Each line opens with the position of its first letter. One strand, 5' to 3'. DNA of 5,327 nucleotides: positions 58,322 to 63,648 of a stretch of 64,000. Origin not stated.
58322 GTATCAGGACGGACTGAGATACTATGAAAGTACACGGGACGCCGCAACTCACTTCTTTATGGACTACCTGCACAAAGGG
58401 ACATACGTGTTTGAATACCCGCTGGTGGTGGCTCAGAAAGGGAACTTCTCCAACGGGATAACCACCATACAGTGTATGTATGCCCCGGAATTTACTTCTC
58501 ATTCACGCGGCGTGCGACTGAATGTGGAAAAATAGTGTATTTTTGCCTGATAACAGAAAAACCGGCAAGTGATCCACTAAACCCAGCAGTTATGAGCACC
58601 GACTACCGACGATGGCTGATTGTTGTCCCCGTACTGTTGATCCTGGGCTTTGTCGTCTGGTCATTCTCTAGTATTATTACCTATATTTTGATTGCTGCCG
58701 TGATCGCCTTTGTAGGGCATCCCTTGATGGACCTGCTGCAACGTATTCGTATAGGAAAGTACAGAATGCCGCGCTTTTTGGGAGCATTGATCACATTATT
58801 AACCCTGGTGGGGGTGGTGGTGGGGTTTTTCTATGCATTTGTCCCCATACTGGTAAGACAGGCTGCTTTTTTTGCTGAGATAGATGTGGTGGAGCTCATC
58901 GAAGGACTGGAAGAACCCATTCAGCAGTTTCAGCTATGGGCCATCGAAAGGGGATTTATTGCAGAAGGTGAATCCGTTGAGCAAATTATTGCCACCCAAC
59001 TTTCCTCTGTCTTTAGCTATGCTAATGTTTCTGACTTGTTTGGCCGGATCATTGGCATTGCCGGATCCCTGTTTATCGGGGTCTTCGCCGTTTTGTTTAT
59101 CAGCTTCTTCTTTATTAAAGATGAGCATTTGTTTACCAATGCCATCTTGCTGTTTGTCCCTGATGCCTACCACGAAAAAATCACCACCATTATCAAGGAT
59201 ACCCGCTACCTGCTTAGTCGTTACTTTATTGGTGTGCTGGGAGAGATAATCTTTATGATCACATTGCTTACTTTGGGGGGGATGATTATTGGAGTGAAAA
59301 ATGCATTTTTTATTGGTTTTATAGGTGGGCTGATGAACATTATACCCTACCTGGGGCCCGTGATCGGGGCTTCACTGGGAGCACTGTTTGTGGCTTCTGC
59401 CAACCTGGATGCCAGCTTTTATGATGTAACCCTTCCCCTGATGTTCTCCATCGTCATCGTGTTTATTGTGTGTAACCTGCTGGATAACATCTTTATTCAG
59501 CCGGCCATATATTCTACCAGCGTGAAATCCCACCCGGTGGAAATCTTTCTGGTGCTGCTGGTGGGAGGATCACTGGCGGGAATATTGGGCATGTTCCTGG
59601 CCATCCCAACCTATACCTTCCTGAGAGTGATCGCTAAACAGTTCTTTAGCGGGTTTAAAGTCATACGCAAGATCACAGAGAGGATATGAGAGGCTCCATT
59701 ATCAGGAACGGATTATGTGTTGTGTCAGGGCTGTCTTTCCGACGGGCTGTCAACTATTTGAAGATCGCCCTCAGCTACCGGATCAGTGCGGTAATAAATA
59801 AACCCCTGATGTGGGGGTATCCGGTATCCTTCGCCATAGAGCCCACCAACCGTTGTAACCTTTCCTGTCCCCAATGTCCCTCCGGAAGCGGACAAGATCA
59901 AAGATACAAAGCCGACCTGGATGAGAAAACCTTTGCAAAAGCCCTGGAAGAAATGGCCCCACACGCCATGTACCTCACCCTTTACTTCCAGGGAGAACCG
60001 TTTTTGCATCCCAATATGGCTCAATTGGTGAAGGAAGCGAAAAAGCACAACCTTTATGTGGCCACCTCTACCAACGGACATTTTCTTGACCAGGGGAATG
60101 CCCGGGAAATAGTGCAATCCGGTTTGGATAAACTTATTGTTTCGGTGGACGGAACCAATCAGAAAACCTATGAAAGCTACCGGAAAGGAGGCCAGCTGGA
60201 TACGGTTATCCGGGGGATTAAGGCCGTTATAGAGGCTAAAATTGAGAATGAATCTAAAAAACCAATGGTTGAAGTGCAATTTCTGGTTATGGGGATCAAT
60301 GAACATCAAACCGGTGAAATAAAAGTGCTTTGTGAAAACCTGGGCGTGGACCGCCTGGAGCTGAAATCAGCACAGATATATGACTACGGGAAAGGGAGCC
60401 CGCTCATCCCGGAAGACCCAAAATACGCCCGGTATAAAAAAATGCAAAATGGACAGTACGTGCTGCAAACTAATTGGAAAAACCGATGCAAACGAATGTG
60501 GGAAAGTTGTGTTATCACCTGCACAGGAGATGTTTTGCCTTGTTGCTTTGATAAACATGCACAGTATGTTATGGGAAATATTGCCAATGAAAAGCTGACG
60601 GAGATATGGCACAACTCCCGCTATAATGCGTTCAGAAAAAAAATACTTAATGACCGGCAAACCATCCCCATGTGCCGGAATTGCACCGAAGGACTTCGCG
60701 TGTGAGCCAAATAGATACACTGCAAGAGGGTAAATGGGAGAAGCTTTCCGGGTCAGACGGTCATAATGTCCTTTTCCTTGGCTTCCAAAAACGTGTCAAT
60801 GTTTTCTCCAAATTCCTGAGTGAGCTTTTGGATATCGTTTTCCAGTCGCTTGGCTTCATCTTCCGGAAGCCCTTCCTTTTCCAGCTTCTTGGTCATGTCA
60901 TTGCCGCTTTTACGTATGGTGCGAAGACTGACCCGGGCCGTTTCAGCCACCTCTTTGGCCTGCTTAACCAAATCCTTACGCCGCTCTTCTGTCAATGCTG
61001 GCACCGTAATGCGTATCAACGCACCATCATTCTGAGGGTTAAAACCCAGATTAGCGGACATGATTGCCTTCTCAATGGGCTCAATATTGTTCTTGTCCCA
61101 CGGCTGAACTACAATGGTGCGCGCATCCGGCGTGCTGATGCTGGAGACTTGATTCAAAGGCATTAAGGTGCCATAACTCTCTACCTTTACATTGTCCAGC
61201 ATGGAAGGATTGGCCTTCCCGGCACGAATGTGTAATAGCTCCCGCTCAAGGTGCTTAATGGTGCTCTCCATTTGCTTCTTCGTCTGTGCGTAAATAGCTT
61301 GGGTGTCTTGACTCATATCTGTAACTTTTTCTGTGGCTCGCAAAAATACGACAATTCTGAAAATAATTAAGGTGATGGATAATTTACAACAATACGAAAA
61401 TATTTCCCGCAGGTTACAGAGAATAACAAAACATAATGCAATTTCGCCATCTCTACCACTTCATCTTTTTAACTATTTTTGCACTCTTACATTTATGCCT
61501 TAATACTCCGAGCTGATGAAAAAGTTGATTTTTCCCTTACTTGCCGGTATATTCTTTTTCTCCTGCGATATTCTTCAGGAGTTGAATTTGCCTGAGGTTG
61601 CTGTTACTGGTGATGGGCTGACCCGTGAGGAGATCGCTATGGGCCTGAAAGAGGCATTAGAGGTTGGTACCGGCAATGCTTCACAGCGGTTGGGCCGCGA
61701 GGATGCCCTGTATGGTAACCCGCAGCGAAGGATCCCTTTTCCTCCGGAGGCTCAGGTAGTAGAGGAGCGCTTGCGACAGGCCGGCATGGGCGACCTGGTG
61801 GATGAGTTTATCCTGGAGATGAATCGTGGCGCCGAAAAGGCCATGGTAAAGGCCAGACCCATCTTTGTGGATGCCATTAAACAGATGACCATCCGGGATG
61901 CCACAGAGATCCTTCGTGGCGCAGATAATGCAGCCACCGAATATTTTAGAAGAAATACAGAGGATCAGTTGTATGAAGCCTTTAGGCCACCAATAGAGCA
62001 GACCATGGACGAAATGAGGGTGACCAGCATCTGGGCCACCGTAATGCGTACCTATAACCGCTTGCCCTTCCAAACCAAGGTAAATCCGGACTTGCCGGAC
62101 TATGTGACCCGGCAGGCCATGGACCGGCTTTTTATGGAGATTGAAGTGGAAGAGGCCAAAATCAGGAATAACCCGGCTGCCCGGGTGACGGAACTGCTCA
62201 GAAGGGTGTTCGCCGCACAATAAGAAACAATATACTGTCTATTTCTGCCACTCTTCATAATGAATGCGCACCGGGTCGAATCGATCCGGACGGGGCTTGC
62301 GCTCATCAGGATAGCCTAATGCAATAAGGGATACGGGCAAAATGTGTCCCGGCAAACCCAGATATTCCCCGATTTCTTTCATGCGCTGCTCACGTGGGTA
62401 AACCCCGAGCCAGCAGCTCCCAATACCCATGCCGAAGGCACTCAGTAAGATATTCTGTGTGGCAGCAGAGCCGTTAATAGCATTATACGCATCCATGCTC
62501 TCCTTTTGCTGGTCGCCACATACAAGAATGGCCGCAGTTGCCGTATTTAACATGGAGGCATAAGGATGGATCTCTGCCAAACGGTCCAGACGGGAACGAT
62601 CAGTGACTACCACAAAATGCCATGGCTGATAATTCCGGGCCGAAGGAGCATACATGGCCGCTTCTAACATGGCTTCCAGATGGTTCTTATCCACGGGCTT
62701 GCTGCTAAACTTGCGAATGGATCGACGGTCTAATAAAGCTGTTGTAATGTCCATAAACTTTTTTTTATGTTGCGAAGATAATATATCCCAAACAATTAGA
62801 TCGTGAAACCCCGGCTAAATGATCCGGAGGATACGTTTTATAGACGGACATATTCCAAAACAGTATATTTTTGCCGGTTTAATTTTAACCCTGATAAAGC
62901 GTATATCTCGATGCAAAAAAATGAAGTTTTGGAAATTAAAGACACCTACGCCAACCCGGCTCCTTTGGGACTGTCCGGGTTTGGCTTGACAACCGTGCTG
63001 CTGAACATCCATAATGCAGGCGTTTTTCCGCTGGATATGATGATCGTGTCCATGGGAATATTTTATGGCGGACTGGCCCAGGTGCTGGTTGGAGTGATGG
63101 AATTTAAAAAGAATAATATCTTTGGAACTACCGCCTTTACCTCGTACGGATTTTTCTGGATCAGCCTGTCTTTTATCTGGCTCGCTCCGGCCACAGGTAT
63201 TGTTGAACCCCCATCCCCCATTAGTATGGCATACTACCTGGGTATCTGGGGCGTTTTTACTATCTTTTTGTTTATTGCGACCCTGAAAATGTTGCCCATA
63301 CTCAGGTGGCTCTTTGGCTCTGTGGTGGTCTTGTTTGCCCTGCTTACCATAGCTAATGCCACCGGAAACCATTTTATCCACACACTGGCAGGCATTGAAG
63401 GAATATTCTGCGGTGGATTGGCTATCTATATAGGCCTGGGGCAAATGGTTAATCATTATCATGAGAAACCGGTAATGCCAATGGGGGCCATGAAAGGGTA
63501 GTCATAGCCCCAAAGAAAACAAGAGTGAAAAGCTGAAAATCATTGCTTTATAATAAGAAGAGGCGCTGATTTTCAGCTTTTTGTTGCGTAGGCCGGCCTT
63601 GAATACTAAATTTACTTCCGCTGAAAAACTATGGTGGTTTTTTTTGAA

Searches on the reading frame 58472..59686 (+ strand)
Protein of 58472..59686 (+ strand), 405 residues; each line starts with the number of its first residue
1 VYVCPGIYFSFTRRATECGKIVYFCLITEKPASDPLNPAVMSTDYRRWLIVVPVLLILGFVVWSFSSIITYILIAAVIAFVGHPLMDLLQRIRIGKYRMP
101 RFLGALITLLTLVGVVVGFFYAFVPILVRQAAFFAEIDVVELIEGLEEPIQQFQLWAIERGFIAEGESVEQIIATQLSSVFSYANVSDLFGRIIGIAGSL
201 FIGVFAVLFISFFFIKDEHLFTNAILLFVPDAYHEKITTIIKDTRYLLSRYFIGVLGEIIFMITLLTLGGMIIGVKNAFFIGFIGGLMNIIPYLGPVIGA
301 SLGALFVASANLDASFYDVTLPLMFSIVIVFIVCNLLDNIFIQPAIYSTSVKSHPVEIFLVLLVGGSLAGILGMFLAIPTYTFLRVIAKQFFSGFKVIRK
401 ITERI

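Call 32: search_protein_families(library=pfam, proteins=[window:58472-59686:+], max_evalue=0.001)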
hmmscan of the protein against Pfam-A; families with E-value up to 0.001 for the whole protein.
window:58472-59686:+ (405 aa): 1 family
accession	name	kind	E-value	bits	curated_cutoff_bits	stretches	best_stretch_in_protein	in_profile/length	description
PF01594.21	AI-2E_transport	-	9.3e-42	143.8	34.3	1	51-390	3-325/327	AI-2E family transporter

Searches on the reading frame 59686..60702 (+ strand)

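Call 32: search_protein_families(library=pfam, proteins=[window:59686-60702:+], max_evalue=0.001)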
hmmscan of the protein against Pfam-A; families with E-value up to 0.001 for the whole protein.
window:59686-60702:+ (339 aa): 3 families
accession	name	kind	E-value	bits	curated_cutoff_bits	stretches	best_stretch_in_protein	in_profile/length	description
PF04055.27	Radical_SAM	-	1.4e-18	68.1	29.5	1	51-190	1-144/166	Radical SAM superfamily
PF13186.11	SPASM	-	1.4e-18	67.3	21.5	1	268-334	1-67/67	Iron-sulfur cluster-binding domain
PF13353.11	Fer4_12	-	9e-06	26.5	22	1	56-164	14-123/137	4Fe-4S single cluster domain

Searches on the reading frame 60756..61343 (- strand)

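Call 39: search_protein_families(library=pfam, proteins=[window:60756-61343:-], max_evalue=0.001)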
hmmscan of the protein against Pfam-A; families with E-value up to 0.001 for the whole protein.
window:60756-61343:- (196 aa): 2 families
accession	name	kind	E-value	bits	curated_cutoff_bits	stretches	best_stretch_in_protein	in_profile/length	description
PF01765.24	RRF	-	9.9e-66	221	29.7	1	32-194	1-164/164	Ribosome recycling factor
PF00244.26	14-3-3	-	0.00099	19.2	33.2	1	115-189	26-102/223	14-3-3 protein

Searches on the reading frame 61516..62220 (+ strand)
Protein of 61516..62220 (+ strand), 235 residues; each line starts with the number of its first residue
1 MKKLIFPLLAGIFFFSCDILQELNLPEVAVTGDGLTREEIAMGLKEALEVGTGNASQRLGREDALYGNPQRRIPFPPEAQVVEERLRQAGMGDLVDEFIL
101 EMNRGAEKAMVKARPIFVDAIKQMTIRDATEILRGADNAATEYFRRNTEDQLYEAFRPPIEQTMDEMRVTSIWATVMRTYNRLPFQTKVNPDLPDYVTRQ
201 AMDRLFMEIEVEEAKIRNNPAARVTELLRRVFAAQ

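Call 20: search_protein_families(library=pfam, proteins=[window:61516-62220:+], max_evalue=0.01)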
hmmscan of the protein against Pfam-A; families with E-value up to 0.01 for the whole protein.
window:61516-62220:+ (235 aa): 1 family
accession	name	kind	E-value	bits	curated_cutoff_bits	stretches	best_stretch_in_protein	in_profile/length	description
PF13852.11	DUF4197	-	8.9e-73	244.6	24.9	1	35-233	2-199/199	Protein of unknown function (DUF4197)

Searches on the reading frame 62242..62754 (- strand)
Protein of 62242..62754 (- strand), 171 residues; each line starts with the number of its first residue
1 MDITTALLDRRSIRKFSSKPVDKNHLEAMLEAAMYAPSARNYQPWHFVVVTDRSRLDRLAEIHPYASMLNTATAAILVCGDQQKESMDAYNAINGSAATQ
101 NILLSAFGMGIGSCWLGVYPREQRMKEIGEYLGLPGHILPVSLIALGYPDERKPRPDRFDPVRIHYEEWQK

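Call 20: search_protein_families(library=pfam, proteins=[window:62242-62754:-], max_evalue=0.01)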
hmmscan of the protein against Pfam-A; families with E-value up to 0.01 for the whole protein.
window:62242-62754:- (171 aa): 2 families
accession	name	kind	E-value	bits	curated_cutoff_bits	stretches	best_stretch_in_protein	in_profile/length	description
PF00881.29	Nitroreductase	-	1.1e-27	97.7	23.5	2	9-61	3-55/167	Nitroreductase family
PF14512.11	TM1586_NiRdase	-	1.8e-12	47.8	27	1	26-53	160-187/215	Putative TM nitroreductase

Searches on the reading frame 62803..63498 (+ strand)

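Call 20: search_protein_families(library=pfam, proteins=[window:62803-63498:+], max_evalue=0.01)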
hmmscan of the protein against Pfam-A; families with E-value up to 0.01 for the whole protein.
window:62803-63498:+ (232 aa): 1 family
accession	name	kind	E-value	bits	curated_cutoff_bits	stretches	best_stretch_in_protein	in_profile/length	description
PF01184.24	Gpr1_Fun34_YaaH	-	5.2e-36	124.7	25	1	46-225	14-203/207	GPR1/FUN34/yaaH family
